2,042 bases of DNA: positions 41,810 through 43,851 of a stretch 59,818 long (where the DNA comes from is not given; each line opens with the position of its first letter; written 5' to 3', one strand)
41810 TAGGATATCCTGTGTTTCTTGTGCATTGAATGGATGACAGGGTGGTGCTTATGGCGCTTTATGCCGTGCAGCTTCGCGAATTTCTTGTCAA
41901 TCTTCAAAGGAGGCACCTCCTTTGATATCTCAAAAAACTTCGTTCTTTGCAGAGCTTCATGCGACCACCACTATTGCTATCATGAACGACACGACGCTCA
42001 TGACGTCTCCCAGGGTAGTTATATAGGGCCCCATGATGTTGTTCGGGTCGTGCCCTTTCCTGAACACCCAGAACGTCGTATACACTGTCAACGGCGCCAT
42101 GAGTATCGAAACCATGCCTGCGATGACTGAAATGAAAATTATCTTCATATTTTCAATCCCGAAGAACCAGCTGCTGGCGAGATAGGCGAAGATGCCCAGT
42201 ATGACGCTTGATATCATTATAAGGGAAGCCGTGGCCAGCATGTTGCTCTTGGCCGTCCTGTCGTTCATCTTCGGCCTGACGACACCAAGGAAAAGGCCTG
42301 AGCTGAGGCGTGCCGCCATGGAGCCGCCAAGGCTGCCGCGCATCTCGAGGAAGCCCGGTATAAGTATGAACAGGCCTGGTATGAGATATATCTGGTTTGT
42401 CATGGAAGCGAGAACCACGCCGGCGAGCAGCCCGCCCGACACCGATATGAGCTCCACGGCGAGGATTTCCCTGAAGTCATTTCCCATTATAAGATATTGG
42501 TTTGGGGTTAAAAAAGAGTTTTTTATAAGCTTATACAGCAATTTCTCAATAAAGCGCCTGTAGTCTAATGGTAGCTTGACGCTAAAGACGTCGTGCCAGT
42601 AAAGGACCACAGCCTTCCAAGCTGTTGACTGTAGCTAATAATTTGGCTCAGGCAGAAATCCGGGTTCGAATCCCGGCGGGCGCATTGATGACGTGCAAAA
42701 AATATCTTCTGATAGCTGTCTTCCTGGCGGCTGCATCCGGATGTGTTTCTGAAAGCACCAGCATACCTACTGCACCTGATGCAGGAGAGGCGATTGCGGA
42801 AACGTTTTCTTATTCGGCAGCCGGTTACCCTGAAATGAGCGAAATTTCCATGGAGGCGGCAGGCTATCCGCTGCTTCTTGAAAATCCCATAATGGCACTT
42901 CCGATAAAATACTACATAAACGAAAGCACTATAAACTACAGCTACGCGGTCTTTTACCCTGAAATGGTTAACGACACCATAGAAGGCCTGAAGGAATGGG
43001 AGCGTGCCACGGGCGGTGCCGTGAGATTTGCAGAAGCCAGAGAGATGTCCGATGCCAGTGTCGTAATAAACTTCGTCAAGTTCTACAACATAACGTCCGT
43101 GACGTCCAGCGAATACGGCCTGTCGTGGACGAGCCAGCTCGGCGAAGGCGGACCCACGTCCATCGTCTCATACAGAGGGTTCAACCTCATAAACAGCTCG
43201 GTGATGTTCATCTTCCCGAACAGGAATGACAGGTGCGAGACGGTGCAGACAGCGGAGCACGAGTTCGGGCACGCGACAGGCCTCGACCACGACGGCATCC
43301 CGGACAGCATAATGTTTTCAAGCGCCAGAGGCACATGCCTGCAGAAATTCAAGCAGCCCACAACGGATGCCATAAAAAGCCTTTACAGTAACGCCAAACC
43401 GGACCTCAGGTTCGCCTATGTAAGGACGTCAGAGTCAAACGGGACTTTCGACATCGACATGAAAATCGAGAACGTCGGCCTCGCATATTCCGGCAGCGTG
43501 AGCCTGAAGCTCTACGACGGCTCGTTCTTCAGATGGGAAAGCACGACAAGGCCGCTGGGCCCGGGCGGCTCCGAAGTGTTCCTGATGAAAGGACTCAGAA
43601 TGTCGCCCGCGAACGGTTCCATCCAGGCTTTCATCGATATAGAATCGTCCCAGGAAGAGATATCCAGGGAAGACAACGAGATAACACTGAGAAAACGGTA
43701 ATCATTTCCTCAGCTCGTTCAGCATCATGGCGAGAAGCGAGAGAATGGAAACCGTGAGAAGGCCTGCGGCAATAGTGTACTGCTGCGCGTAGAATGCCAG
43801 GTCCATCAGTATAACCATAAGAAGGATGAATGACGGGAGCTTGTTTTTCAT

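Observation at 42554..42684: tRNA-Gly(UCC) appears to be interrupted three times, all at non-canonical positions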

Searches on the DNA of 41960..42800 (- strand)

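Call 4: search_rna_families(source=window, start=42450, end=42800, threshold=evalue, max_evalue=1, show_alignments=3)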
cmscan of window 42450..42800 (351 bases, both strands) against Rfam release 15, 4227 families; matches with E-value up to 1: 1.
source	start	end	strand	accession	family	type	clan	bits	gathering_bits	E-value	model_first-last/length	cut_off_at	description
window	42554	42684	+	RF00005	tRNA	Gene; tRNA;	CL00001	48.7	29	1.2e-09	1-71/71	no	tRNA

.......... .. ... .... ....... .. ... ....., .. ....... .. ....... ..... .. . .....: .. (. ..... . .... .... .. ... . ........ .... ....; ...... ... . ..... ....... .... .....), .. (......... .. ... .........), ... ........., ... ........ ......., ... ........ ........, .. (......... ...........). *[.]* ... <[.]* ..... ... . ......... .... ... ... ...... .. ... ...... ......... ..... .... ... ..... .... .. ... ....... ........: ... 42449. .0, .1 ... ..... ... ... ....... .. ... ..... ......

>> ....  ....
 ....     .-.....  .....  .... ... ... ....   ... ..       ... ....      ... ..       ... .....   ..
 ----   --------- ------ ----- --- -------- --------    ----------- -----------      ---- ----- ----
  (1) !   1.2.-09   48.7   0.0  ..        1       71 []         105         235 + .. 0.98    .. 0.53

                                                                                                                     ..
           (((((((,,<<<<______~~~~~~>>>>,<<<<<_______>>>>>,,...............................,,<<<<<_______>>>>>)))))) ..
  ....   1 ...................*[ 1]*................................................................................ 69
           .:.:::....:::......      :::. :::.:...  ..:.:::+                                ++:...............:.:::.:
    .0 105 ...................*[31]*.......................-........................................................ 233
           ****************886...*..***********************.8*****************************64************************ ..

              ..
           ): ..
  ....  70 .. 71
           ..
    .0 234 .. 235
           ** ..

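Call 18: search_rna_families(sources=[L001, L002, L003, L004, L005, L006, L007, L008, L077, L046], threshold=gathering)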
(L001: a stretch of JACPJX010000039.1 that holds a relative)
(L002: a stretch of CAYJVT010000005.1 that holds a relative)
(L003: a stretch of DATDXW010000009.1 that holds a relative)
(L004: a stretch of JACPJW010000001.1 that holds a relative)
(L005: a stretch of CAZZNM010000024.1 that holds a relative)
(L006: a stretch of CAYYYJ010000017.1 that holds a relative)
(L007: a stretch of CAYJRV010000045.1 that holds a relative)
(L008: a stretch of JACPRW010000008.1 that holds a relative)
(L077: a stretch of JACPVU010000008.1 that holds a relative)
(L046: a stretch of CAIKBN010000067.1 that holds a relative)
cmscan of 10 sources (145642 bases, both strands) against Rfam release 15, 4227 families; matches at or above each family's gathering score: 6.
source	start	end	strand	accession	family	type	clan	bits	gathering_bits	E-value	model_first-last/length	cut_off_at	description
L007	4854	4924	+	RF00005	tRNA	Gene; tRNA;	CL00001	65.6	29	1.2e-11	1-71/71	no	tRNA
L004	14506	14620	+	RF00001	5S_rRNA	Gene; rRNA;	CL00113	62.5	38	2.3e-10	1-120/120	no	5S ribosomal RNA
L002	1024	1133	-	RF00005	tRNA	Gene; tRNA;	CL00001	56.8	29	3e-09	1-71/71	no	tRNA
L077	11298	11467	+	RF00005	tRNA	Gene; tRNA;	CL00001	52.9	29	3.5e-08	1-71/71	no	tRNA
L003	2359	2535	-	RF00005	tRNA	Gene; tRNA;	CL00001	47.1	29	1.4e-06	1-71/71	no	tRNA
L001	9540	9655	-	RF00005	tRNA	Gene; tRNA;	CL00001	39.3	29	0.0002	1-71/71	no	tRNA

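Call 57: search_rna_families(sources=[L018, L020, L024, L026, L010, L012, L015], threshold=gathering)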
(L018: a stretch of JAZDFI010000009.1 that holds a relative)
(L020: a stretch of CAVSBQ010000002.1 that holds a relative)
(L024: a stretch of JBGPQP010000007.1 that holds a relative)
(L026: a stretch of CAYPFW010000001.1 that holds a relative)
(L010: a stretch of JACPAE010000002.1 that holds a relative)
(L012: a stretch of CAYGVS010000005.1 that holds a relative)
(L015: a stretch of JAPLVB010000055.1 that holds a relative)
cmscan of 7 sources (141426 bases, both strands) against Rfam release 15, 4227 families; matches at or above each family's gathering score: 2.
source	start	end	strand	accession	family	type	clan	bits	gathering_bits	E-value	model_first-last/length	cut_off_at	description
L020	2281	2432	+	RF03019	RT-16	Gene; sRNA;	-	91.8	50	6.3e-13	1-158/158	no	RT-16 RNA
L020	19926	19998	-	RF00005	tRNA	Gene; tRNA;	CL00001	74.5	29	4e-14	1-71/71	no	tRNA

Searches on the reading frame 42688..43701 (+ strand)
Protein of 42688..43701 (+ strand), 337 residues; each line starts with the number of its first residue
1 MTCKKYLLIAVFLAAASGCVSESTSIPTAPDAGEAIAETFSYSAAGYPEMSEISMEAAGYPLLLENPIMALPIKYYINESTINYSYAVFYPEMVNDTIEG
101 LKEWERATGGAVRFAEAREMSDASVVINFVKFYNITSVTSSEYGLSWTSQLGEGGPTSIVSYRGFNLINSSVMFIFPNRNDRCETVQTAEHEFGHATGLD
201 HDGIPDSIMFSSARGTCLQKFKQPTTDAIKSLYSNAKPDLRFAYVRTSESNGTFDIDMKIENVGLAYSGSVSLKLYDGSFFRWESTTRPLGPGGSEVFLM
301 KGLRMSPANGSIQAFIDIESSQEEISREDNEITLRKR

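Call 61: search_protein_families(library=pfam, proteins=[window:42688-43701:+], max_evalue=0.001)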
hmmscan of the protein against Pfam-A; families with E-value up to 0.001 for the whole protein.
window:42688-43701:+ (337 aa): 3 families
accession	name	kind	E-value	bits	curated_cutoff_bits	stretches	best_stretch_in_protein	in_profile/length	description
PF00413.30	Peptidase_M10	-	6.1e-08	33.1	24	1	91-233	21-158/159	Matrixin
PF13688.12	Reprolysin_5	-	2.2e-05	25.2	27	1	137-217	99-169/196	Metallo-peptidase family M12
PF07705.17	CARDB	-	0.00044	20.9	22.7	1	239-333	3-100/101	CARDB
